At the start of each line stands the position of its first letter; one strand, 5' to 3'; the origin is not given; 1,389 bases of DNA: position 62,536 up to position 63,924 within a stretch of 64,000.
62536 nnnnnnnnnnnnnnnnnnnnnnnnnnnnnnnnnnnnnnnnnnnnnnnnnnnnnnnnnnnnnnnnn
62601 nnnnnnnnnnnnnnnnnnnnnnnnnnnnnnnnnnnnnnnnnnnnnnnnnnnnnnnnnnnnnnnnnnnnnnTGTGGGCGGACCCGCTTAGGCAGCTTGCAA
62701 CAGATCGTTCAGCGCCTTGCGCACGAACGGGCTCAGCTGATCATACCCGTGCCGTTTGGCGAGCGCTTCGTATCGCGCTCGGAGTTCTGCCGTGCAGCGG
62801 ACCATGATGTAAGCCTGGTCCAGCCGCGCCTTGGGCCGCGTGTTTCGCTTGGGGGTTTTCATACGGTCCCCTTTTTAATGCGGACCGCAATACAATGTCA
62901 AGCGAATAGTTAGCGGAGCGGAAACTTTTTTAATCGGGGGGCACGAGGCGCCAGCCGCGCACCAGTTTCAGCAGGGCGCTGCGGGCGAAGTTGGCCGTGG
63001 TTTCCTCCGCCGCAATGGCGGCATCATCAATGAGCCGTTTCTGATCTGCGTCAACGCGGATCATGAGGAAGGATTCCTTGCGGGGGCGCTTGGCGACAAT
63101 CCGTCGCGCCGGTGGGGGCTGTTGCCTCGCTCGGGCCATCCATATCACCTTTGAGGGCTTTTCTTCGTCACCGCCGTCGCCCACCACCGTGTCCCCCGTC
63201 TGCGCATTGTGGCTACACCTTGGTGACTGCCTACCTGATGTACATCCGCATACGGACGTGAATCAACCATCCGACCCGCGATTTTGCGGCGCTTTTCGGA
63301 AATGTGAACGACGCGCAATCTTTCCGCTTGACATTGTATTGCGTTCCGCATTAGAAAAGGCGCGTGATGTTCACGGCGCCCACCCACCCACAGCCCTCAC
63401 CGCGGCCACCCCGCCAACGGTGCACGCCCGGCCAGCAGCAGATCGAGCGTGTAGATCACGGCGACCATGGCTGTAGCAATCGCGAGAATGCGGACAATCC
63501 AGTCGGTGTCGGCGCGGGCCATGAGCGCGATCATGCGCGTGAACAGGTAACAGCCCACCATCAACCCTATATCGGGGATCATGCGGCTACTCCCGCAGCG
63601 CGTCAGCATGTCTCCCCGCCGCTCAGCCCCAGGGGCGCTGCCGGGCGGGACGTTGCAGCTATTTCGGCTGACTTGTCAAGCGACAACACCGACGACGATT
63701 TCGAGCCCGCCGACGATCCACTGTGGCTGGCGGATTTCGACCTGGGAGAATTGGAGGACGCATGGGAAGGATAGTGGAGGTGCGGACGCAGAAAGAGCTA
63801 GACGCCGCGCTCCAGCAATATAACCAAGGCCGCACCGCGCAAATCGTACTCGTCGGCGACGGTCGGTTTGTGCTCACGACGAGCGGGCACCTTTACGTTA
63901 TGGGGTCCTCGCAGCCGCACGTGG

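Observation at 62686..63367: Immunity-like switch: a 30-bp inverted repeat with TTGACA flanking an RHH gene, plus an unannotated 58-aa RHH ORF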

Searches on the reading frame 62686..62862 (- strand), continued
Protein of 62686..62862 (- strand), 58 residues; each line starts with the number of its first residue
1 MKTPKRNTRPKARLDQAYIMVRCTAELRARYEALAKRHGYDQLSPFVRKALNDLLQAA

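Call 60: find_related_loci(query=A1, collection=metagenome_contigs, flank=6000)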
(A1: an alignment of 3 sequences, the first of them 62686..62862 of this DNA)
Query A1 (58 aa) in metagenome_contigs; peptide patterns used: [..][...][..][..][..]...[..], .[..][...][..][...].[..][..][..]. (x = any residue, [..] = any of these).
447 stretches matched a pattern; 1 encode a relative of the query (tblastn E <= 1e-3); 1 distinct loci.
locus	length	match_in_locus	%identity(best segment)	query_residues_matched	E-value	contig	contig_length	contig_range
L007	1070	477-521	93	25-39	3e-7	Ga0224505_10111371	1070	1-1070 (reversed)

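Call 61: find_related_loci(query=A1, collection=viral_contigs, flank=6000)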
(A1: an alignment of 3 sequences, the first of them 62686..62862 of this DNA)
Query A1 (58 aa) in viral_contigs; peptide patterns used: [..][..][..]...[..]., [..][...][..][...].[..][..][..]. (x = any residue, [..] = any of these).
98 stretches matched a pattern, but none encodes a relative of the query by tblastn (E <= 1e-3).

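Call 62: find_related_loci(query=A1, collection=genome_contigs, flank=6000)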
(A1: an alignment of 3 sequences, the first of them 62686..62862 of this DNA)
Query A1 (58 aa) in genome_contigs; peptide patterns used: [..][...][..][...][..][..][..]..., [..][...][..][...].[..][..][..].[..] (x = any residue, [..] = any of these).
180 stretches matched a pattern, but none encodes a relative of the query by tblastn (E <= 1e-3).

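Call 80: search_protein_families(library=pfam, proteins=[P0003, P0004, L005:3-188:-, L006:724-1017:+, L006:3-125:+], max_evalue=1)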
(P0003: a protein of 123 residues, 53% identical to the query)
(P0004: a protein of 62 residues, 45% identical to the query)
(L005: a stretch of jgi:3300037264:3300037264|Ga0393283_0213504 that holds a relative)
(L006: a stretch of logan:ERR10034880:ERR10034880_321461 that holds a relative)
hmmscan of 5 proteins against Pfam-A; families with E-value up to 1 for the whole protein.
P0003 (123 aa): 3 families
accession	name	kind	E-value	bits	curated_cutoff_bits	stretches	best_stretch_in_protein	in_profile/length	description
PF21983.2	NikA-like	-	0.0031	18.1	27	1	74-108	4-37/72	Mobilization protein NikA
PF19514.5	MobC_2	-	0.0043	17.2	27.5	1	63-109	11-56/140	MobC-like protein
PF19807.5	DUF6290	-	0.19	12.3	27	1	75-111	2-37/72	Family of unknown function (DUF6290)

P0004 (62 aa): 1 family
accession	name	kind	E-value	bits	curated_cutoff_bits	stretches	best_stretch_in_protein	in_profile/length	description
PF21983.2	NikA-like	-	0.014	16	27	1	18-49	5-35/72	Mobilization protein NikA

L005:3-188:- (62 aa): 0 families

L006:724-1017:+ (98 aa): 1 family
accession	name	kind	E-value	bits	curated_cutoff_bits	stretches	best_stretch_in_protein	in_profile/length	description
PF14657.12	Arm-DNA-bind_4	-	0.0013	18.7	22.3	1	21-40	18-37/47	Arm DNA-binding domain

L006:3-125:+ (41 aa): 1 family
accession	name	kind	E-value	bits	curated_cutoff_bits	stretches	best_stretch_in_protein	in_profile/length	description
PF21983.2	NikA-like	-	0.045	14.3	27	1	1-30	10-38/72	Mobilization protein NikA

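Call 85: search_dna_similar(query=window:62686-62862:-, collection=phages, mode=protein, max_evalue=1, max_rows=15)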
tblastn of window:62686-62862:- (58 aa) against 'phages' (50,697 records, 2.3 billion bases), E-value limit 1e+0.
No match.

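Call 86: search_dna_similar(query=P0004, collection=phages, mode=protein, max_evalue=1, max_rows=15)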
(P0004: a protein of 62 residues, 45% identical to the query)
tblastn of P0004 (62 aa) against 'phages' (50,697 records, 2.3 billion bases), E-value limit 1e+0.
No match.

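Call 87: search_dna_similar(query=window:62686-62862:-, collection=plasmids, mode=protein, max_evalue=1, max_rows=15)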
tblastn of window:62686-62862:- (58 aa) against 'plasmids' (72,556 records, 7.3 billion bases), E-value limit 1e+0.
No match.
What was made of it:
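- Tried and rejected: tblastn of the 58-aa protein and P0004 against phages and plasmids: none (calls 85-87).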

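Call 98: fold_search(model_id=the predicted structure, library=pdb)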
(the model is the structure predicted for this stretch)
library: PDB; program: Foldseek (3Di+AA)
matches with E <= 10: 5; with E <= 0.001: 0
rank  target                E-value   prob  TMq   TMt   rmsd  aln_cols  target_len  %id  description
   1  6rd4_7                5.0e+00  0.04  0.32  0.12  11.9        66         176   12  CryoEM structure of Polytomella F-ATP synthase, Full dimer, composite map (released 2019-07-03)
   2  7ls1_L3               6.8e+00  0.03  0.27  0.11  12.7        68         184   22  80S ribosome from mouse bound to eEF2 (Class II) (released 2021-11-03)
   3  6dkm_G                7.4e+00  0.08  0.42  0.33   5.8        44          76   20  DHD131 (released 2018-12-19)
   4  2f6m_B                7.4e+00  0.07  0.47  0.26   7.7        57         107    9  Structure of a Vps23-C:Vps28-N subcomplex (released 2006-04-18)
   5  9io5_B                8.6e+00  0.08  0.48  0.06   2.8        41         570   29  Cryo-EM structure of G1-ATPase dimer from Mycoplasma mobile gliding machinery (released 2025-03-12)

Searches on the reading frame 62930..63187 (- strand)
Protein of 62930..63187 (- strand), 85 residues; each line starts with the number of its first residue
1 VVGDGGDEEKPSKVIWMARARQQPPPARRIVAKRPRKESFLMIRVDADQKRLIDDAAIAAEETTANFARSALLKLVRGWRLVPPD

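Call 7: search_protein_families(library=pfam, proteins=[window:62930-63187:-], max_evalue=1)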
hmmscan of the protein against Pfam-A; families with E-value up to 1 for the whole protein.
window:62930-63187:- (85 aa): 1 family
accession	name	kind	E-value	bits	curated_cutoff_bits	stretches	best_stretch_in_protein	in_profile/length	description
PF08681.18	TacA1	-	0.069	13.6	21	1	41-68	2-29/80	Antitoxin TacA 1-like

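Call 8: search_protein_families(library=phrogs, proteins=[window:62930-63187:-], max_evalue=1)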
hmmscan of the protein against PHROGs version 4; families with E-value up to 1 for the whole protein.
window:62930-63187:- (85 aa): 1 family
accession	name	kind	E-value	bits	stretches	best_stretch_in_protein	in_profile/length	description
phrog_12311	-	unknown function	0.1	13.4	1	43-69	22-48/65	-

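Call 22: find_homologous_proteins(query=window:62930-63187:-, max_evalue=0.01)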
Query window:62930-63187:-: 8 candidates shared short words with the query, none scored E <= 0.01.

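Call 29: search_solved_structures(query=window:62930-63187:-, max_evalue=10, show_alignments=3)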
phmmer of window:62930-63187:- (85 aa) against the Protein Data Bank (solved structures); distinct sequences matched with E-value up to 10: 1.
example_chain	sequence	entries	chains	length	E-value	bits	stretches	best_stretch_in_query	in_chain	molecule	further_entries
6lta_A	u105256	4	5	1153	1.3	12.6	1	14-82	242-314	Nonribosomal peptide synthetase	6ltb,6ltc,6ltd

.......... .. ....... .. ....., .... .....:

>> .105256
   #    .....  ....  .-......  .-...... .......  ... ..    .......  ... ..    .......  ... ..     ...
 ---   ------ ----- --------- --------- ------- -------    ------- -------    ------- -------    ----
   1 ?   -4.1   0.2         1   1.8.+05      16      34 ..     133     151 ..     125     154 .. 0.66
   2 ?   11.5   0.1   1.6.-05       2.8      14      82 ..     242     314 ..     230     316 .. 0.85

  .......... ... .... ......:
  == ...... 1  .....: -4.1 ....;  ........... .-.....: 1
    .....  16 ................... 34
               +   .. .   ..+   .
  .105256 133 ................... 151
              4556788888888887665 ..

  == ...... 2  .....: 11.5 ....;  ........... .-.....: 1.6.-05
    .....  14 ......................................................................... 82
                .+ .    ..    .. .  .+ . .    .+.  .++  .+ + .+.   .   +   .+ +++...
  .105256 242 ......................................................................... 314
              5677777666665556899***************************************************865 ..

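Call 33: predict_structure(protein=window:62930-63187:-)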
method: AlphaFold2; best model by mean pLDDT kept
length: 85 residues; sequences in the alignment: 1
mean_pLDDT: 57.2   pTM: 0.31
mean pLDDT of the five models: 57.2, 56.0, 55.3, 53.6, 52.4
residues with pLDDT >= 90: 0; 70-90: 17; 50-70: 35; < 50: 33
segments of 3 or more residues with pLDDT < 50: 9-24, 26-34
pLDDT, mean of each block of 10 residues (from residue 1): 49 42 44 46 70 74 67 69 51
secondary structure, 60 per line:
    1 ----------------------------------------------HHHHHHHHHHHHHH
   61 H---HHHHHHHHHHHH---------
elements in order: H47-61 H65-76
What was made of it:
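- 62930..63187 (-): 85-aa ORF (alternative start ATG 63139, 69 aa) between the arms: a possible second RHH-like protein with a basic, disordered N-terminus. The AF2 single-sequence model shows two helices at 47-61 and 65-76 at low confidence (call 33).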

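Call 36: search_protein_families(library=ncbifam, proteins=[window:62930-63187:-], max_evalue=1)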
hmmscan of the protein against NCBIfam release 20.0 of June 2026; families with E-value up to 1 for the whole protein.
window:62930-63187:- (85 aa): 0 families

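Call 65: find_related_loci(query=window:62930-63139:-, collection=viral_contigs, flank=6000)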
Query window:62930-63139:- (69 aa) in viral_contigs; peptide patterns used: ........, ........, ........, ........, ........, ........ (x = any residue, [..] = any of these).
66 stretches matched a pattern, but none encodes a relative of the query by tblastn (E <= 1e-3).

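Call 66: find_related_loci(query=window:62930-63139:-, collection=genome_contigs, flank=6000)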
Query window:62930-63139:- (69 aa) in genome_contigs; peptide patterns used: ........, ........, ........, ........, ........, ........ (x = any residue, [..] = any of these).
600 stretches matched a pattern, but none encodes a relative of the query by tblastn (E <= 1e-3).
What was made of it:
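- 62930..63187 (-): No homologue anywhere (calls 22, 65, 66).
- On Ribbon-helix-helix superfamily (85-aa ORF): No homologues were found (calls 22, 65, 66).
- Tried and rejected: the 69-aa form of the 85-aa ORF in viral and genome contigs (calls 65, 66).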

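Call 97: fold_search(model_id=the predicted structure, library=pdb)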
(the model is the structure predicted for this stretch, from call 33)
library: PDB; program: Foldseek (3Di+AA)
matches with E <= 10: 70; with E <= 0.001: 0
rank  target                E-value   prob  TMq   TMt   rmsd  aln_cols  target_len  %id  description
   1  9kyw_A                2.9e+00  0.33  0.36  0.20  12.2        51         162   20  The scaffold C-loop of phage P22 (released 2025-02-26)
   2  7t8u_B                3.1e+00  0.72  0.37  0.70   0.7        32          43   12  Structure of PSMbeta2 nanotubes (released 2022-05-18)
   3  5wod_MODEL_1_A        3.1e+00  0.57  0.32  0.66   1.1        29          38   17  De Novo Design of Covalently Constrained Meso-size Protein Scaffolds with Unique Tertiary Structures (released 2017-10-04)
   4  9lvk_N                3.8e+00  0.30  0.36  0.13   5.6        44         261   18  Cryo-EM structure of CASTOR1 bound human GATOR2 complex (released 2025-08-13)
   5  4b6x_B                4.1e+00  0.69  0.35  0.51   0.5        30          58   17  Crystal structure of in planta processed AvrRps4 (released 2012-09-19)
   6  8yht_B                4.1e+00  0.38  0.31  0.60   1.1        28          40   32  hTLR3/minibinder 7.7 (released 2025-02-05)
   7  5hea_A                4.4e+00  0.35  0.33  0.11   2.7        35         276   14  CgT structure in hexamer (released 2016-08-31)
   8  2f95_MODEL_1_B        5.4e+00  0.33  0.32  0.48   1.4        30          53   17  M intermediate structure of sensory rhodopsin II/transducer complex in combination with the ground state struc (released 2006-03-07)
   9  5hyw_D                5.4e+00  0.14  0.31  0.37   5.5        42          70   14  The crystal structure of the D3-ASK1 complex (released 2016-08-03)
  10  7zwc_b                5.4e+00  0.03  0.17  0.06  12.0        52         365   27  Structure of SNAPc:TBP-TFIIA-TFIIB sub-complex bound to U5 snRNA promoter (released 2022-11-30)
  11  1yvw_A                5.7e+00  0.54  0.32  0.29   0.4        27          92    7  Crystal structure of Phosphoribosyl-ATP pyrophosphohydrolase from Bacillus cereus. NESGC target BcR13. (released 2005-03-01)
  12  1kkc_A                5.7e+00  0.41  0.31  0.13   0.7        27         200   18  Crystal structure of Aspergillus fumigatus MnSOD (released 2001-12-28)
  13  1kkc_X                5.7e+00  0.41  0.31  0.13   0.8        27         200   18  Crystal structure of Aspergillus fumigatus MnSOD (released 2001-12-28)
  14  5xw7_B                5.7e+00  0.33  0.33  0.13   3.3        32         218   16  Crystal structure of the flexible tandem repeat domain of bacterial cellulose synthase subunit C (released 2017-11-01)
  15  1h2s_B                6.2e+00  0.30  0.32  0.44   1.4        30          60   17  Molecular basis of transmenbrane signalling by sensory rhodopsin II-transducer complex (released 2002-10-10)
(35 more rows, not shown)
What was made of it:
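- On Ribbon-helix-helix superfamily (85-aa ORF): AF2 pLDDT was 57 and Foldseek was uninformative (calls 33, 97).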

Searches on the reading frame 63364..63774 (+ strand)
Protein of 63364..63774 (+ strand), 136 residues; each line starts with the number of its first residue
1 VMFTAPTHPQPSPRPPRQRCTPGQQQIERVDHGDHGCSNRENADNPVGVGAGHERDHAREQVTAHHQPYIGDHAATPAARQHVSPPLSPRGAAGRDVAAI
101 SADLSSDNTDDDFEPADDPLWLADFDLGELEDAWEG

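Call 7: search_protein_families(library=pfam, proteins=[window:63364-63774:+], max_evalue=1)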
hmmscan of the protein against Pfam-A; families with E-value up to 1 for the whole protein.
window:63364-63774:+ (136 aa): 0 families

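Call 8: search_protein_families(library=phrogs, proteins=[window:63364-63774:+], max_evalue=1)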
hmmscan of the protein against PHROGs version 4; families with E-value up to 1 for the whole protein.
window:63364-63774:+ (136 aa): 0 families

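Call 74: find_encoding_contigs(protein=window:63364-63774:+, flank=10000, max_places=6)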
Protein window:63364-63774:+ (136 aa): no gene with exactly this product is on record in the collection.

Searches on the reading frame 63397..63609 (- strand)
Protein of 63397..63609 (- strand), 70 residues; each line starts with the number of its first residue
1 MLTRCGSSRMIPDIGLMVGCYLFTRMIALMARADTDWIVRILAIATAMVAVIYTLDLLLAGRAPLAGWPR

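Call 7: search_protein_families(library=pfam, proteins=[window:63397-63609:-], max_evalue=1)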
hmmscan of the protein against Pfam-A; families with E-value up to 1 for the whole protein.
window:63397-63609:- (70 aa): 0 families

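Call 8: search_protein_families(library=phrogs, proteins=[window:63397-63609:-], max_evalue=1)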
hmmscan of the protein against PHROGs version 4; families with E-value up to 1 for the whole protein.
window:63397-63609:- (70 aa): 1 family
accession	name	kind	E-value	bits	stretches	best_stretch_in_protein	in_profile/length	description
phrog_13072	-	unknown function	0.33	12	1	10-24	7-21/48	-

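Call 36: search_protein_families(library=ncbifam, proteins=[window:63397-63609:-], max_evalue=1)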
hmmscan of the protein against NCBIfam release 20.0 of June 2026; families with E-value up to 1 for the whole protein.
window:63397-63609:- (70 aa): 1 family
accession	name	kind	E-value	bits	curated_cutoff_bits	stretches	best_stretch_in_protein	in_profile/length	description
NF007828.0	PRK10537.1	equivalog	0.12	11.4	425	1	16-53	75-112/403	voltage-gated potassium channel protein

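Call 71: find_encoding_contigs(protein=window:63397-63609:-, flank=10000, max_places=6)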
Protein window:63397-63609:- (70 aa): no gene with exactly this product is on record in the collection.

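Call 73: find_encoding_contigs(protein=window:63397-63582:-, flank=10000, max_places=6)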
Protein window:63397-63582:- (61 aa): no gene with exactly this product is on record in the collection.
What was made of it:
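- Tried and rejected: The rest of the 90-kb source contig could not be fetched, and exact look-ups of the TM ORF and the plus-strand ORF found nothing (calls 71, 73, 74).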
